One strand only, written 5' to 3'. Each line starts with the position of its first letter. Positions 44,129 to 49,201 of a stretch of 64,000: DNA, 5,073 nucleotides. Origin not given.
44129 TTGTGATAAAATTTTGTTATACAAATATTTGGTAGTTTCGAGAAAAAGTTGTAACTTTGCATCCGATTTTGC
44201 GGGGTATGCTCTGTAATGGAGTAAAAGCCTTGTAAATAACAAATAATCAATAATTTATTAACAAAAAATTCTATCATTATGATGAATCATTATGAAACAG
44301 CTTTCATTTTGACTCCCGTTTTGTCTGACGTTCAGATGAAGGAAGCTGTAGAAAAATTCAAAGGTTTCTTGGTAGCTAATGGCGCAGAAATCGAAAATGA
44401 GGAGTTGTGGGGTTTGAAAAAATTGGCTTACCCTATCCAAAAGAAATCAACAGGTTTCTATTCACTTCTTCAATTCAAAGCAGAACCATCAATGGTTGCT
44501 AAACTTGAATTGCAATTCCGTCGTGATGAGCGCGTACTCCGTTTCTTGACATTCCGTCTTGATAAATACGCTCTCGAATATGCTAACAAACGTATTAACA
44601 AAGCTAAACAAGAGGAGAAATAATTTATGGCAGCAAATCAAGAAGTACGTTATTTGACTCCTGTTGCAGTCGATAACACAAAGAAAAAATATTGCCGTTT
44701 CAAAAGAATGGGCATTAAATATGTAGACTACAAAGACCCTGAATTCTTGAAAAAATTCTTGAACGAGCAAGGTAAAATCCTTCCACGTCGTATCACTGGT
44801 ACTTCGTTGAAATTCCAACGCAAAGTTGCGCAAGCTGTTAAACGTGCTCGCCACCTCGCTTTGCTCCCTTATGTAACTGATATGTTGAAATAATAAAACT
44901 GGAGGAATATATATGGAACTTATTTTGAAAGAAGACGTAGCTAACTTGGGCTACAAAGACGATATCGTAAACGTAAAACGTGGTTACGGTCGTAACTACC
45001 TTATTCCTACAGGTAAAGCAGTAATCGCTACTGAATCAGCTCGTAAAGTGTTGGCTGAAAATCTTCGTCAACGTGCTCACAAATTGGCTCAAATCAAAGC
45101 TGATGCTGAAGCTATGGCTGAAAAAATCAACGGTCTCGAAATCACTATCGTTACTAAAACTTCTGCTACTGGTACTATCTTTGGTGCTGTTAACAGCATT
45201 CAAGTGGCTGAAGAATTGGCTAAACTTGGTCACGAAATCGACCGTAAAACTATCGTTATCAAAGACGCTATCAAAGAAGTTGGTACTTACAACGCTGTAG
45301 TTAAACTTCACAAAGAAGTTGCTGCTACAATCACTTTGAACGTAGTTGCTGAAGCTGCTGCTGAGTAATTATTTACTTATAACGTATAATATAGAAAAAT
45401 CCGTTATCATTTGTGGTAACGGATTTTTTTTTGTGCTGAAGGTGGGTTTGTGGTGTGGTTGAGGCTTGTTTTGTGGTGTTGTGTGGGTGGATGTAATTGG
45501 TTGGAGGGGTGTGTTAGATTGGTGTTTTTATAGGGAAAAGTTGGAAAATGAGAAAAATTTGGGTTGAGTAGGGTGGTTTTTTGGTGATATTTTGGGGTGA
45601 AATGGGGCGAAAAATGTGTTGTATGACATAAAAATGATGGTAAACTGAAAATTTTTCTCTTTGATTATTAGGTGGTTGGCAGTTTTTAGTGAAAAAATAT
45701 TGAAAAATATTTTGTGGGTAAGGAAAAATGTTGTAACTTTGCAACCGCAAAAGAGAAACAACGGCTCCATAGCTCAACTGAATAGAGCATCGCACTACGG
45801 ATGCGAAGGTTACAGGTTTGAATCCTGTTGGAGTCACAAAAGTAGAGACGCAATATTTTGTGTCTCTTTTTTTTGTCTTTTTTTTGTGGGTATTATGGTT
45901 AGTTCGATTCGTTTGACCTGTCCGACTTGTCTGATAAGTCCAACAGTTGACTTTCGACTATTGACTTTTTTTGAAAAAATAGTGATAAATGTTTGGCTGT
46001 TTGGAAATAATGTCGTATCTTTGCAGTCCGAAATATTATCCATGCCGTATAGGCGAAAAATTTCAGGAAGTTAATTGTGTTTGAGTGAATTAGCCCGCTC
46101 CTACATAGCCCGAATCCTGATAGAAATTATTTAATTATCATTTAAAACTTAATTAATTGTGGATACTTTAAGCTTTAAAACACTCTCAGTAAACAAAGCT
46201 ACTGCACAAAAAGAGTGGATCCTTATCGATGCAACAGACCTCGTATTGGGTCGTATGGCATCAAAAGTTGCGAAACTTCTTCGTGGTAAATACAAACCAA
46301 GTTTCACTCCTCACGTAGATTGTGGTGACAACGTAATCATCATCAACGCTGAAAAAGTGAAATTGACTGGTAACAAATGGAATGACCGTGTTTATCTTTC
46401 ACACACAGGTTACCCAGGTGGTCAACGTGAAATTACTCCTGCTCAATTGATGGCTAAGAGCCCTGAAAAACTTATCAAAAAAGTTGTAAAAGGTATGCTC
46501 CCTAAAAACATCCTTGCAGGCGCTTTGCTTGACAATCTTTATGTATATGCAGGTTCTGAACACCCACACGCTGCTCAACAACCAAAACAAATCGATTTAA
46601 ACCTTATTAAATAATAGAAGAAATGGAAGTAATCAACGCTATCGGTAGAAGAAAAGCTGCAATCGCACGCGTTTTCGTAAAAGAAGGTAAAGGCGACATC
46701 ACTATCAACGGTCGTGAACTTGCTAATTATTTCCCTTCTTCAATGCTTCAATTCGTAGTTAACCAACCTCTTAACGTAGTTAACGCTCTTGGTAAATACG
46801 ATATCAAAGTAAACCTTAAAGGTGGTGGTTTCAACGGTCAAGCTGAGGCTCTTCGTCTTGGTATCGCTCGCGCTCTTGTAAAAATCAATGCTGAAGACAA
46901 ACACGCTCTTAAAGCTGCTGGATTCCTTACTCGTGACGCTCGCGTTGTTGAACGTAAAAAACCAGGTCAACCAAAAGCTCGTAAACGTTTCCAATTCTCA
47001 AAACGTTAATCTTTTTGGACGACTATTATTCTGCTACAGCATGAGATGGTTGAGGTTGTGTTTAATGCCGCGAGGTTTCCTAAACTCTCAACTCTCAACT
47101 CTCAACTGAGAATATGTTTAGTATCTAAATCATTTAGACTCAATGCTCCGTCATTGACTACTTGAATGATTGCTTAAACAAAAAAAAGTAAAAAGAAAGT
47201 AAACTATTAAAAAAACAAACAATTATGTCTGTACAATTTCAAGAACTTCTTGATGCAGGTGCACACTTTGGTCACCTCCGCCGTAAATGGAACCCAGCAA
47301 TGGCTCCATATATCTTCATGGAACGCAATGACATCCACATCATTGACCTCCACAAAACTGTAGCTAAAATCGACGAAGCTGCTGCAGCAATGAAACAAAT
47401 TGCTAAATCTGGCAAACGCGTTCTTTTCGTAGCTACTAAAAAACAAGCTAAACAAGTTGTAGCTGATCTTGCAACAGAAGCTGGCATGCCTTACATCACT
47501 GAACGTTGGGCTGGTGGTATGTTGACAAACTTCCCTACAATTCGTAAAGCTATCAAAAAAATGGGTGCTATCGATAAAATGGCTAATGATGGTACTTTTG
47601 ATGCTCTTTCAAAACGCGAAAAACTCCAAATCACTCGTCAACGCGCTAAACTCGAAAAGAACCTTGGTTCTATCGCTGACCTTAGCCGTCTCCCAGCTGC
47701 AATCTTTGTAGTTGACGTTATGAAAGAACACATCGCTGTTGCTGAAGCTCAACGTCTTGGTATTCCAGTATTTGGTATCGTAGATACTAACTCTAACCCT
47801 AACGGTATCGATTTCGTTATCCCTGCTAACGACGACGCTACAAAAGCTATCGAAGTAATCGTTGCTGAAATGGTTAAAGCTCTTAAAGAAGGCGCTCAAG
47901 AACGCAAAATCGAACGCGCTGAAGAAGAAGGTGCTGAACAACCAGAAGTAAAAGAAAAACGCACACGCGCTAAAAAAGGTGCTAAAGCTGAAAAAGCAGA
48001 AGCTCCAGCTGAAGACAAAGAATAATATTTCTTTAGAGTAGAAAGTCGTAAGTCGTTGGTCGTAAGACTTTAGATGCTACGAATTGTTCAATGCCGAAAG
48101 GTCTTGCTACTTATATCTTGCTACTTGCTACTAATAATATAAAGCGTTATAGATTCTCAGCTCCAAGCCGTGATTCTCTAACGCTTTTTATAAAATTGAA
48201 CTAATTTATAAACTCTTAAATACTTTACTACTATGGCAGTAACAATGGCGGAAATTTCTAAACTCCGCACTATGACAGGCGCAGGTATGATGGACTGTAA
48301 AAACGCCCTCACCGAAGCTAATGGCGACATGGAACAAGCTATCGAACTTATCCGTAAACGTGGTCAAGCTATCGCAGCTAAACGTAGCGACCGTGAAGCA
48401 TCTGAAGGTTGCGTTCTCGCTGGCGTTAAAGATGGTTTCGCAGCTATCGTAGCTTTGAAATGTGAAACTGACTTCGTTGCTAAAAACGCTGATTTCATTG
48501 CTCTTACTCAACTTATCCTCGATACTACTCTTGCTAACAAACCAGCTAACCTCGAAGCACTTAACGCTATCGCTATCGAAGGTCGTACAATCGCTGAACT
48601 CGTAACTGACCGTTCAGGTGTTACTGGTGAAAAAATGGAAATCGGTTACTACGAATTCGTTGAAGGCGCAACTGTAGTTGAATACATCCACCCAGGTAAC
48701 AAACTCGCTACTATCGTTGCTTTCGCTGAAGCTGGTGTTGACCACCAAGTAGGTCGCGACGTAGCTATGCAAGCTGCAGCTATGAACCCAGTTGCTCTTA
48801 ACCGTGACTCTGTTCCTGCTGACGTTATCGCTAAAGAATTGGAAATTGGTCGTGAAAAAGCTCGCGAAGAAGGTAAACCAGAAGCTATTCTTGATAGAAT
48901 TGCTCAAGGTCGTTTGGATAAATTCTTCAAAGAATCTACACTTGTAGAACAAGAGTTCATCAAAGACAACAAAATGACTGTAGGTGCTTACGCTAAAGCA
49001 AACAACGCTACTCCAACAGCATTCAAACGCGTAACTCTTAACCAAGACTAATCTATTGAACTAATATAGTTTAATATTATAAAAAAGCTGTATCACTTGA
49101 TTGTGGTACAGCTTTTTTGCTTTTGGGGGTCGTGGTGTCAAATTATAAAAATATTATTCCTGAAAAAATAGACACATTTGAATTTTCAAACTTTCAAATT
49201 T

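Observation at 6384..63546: Intergenic DNA is built almost entirely from phase-locked tandem heptanucleotide arrays of at least eight families (STRR-like architecture in a Bacteroidota genome)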

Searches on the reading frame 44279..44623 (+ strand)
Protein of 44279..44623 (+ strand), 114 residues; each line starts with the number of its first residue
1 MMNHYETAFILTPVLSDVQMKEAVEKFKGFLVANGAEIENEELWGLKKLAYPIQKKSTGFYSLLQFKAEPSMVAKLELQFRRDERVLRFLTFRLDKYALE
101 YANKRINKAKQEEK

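Call 60: search_protein_families(library=pfam, proteins=[window:44279-44623:+])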
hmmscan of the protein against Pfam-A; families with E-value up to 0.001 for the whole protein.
window:44279-44623:+ (114 aa): 1 family
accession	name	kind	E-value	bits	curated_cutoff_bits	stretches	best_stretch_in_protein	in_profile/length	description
PF01250.22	Ribosomal_S6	-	1.5e-30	105.7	27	1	4-93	1-90/90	Ribosomal protein S6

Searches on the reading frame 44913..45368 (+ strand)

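Call 60: search_protein_families(library=pfam, proteins=[window:44913-45368:+])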
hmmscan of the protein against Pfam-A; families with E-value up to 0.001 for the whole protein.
window:44913-45368:+ (151 aa): 2 families
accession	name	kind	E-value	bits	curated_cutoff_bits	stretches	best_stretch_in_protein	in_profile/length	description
PF03948.19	Ribosomal_L9_C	-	2.2e-24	86.2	23.2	1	63-146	1-86/86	Ribosomal protein L9, C-terminal domain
PF01281.25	Ribosomal_L9_N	-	1.6e-21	76.1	20.7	1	1-46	1-46/47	Ribosomal protein L9, N-terminal domain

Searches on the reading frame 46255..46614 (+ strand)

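Call 60: search_protein_families(library=pfam, proteins=[window:46255-46614:+])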
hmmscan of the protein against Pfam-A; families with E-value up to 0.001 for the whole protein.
window:46255-46614:+ (119 aa): 1 family
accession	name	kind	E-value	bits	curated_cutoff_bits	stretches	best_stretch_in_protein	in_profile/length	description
PF00572.24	Ribosomal_L13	-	6.2e-41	139.7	23.8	1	1-104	16-119/119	Ribosomal protein L13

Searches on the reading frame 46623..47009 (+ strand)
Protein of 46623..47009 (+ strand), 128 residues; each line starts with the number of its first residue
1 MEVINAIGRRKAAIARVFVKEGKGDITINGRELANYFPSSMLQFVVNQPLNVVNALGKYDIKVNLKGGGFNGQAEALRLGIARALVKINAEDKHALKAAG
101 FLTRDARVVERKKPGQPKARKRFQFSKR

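Call 60: search_protein_families(library=pfam, proteins=[window:46623-47009:+])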
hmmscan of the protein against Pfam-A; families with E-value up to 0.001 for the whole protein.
window:46623-47009:+ (128 aa): 1 family
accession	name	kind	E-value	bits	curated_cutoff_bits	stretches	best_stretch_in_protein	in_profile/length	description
PF00380.25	Ribosomal_S9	-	7.4e-50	168.9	22.5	1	8-128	1-121/121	Ribosomal protein S9/S16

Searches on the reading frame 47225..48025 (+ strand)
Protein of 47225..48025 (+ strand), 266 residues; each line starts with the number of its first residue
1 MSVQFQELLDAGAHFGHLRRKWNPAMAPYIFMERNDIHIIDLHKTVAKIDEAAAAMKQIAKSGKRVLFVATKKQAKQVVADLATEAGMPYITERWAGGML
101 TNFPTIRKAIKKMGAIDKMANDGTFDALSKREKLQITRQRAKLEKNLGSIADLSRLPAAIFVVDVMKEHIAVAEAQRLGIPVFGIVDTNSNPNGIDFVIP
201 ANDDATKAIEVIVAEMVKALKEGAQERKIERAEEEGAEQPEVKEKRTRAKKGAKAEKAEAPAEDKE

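Call 60: search_protein_families(library=pfam, proteins=[window:47225-48025:+])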
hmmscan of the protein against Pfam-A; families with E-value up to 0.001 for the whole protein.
window:47225-48025:+ (266 aa): 2 families
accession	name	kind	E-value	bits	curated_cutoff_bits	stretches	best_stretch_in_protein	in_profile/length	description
PF00318.25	Ribosomal_S2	-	3.4e-90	301.5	26.1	1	8-223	1-216/216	Ribosomal protein S2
PF15698.10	Phosphatase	-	0.00011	22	28.4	1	38-190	71-216/256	Phosphatase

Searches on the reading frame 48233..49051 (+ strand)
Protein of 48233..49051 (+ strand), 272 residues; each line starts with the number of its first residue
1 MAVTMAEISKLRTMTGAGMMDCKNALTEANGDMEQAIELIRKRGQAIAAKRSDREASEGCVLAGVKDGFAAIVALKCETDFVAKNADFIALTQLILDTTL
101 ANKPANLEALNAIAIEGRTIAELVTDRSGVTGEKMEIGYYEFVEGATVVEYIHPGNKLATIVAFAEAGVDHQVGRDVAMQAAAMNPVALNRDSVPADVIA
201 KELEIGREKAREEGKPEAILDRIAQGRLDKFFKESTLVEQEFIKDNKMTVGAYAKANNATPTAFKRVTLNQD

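Call 60: search_protein_families(library=pfam, proteins=[window:48233-49051:+])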
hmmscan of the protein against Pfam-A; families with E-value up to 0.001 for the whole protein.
window:48233-49051:+ (272 aa): 2 families
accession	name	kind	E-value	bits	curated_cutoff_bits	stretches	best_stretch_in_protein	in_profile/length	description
PF00889.24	EF_TS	-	2.3e-60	204.1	27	1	70-269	1-202/204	Elongation factor TS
PF25025.1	EF-Ts_N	-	0.00033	21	33.2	1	6-44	15-54/60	Elongation factor Ts, mitochondrial, N-terminal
